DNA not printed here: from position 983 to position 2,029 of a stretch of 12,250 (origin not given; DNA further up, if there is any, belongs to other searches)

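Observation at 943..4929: Operon coupling a giant Cys-repeat secreted protein to a CPBP/PrsW-type intramembrane protease and a mini membrane protein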

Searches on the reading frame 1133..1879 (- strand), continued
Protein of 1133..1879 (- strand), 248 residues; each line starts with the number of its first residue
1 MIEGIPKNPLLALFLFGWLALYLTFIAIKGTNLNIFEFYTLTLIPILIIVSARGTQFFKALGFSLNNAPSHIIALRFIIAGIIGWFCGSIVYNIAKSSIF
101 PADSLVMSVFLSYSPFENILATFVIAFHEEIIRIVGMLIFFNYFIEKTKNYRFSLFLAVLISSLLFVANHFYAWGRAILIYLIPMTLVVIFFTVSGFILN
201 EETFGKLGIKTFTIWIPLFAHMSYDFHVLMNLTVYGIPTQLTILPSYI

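Call 62: search_protein_families(library=pfam, proteins=[L013:8267-8647:+, L013:7803-8282:+, L013:12628-13182:+, L009:3443-3946:+, L013:17030-17467:+], max_evalue=0.1)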
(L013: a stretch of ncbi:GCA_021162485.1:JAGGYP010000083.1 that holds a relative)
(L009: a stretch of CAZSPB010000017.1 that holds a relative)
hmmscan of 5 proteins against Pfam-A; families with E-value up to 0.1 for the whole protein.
L013:8267-8647:+ (126 aa): 2 families
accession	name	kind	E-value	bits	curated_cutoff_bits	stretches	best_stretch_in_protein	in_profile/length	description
PF10502.14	Peptidase_S26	-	5.6e-05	23.6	22.9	1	17-96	7-83/168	Signal peptidase, peptidase S26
PF22954.2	DUF7027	-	0.031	14.6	27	1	8-54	38-81/100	Domain of unknown function (DUF7027)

L013:7803-8282:+ (159 aa): 1 family
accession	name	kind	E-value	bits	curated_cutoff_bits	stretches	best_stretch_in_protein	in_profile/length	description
PF17807.7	zf-UBP_var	-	0.059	13.6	22.6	1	63-85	11-34/64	Variant UBP zinc finger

L013:12628-13182:+ (184 aa): 0 families

L009:3443-3946:+ (167 aa): 0 families

L013:17030-17467:+ (145 aa): 0 families

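Call 90: search_protein_families(library=ncbifam, alignment_id=A2, max_evalue=1)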
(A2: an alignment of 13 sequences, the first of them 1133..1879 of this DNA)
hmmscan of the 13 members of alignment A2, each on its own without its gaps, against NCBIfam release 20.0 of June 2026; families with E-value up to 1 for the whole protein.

A. member 1, window:1133-1879:- (248 aa): 0 families

B. families by the number of members that match (of 13 scanned): 3 families
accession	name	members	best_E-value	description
NF041647.1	ABC_perm_CPBP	1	0.00019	ABC transporter permease subunit/CPBP intramembrane protease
NF033192.3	CPBP_JDVT_MrtJ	1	0.00021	JDVT-CTERM system glutamic-type intramembrane protease MrtJ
NF046050.1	CPBP_fam_MroQ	1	0.00098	intramembrane glutamic endopeptidase MroQ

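Call 91: list_cluster_members(proteins=[window:1136-1879:-, window:946-1125:-, P0026, P0016, P0017, P0018, P0020, P0021, P0022, P0024])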
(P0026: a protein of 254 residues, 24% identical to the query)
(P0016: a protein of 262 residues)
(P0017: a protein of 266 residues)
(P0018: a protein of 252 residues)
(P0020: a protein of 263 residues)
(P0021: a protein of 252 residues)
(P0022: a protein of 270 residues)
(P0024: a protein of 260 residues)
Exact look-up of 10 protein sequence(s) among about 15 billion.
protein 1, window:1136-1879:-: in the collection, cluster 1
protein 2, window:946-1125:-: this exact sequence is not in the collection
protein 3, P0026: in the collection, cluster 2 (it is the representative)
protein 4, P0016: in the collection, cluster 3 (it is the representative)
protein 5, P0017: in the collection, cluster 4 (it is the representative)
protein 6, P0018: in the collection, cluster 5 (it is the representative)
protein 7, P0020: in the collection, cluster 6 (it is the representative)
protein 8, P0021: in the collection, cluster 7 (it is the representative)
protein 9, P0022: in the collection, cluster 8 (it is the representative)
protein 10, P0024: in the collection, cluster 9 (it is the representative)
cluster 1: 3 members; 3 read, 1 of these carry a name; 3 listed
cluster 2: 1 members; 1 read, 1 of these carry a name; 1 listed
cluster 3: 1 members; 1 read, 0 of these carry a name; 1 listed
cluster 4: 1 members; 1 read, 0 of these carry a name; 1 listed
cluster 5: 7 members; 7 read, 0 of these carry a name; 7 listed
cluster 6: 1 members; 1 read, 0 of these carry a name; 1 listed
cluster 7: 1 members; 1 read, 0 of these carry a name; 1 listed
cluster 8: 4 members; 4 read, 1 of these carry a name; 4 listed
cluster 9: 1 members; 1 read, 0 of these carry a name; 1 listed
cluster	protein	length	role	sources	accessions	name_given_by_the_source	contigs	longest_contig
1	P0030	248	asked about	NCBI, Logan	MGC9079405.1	MAG: hypothetical protein ACP5G1_01565 [Nanopusillaceae archaeon]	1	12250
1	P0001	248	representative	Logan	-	-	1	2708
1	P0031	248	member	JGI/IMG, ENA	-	-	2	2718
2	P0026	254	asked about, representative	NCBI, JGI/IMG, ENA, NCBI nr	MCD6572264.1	MAG: hypothetical protein J7K62_03230 [Thermoplasmata archaeon] | hypothetical protein [Thermoplasmata archaeon]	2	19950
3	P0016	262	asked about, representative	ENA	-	-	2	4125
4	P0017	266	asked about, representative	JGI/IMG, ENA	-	-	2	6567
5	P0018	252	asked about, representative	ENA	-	-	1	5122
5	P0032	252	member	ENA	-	-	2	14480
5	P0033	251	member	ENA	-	-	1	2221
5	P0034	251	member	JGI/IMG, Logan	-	-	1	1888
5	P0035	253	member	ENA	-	-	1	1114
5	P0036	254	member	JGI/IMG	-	-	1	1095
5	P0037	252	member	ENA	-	-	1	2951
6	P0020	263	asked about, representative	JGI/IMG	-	-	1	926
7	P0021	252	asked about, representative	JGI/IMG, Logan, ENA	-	-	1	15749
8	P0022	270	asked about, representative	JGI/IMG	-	-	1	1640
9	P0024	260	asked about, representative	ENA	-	-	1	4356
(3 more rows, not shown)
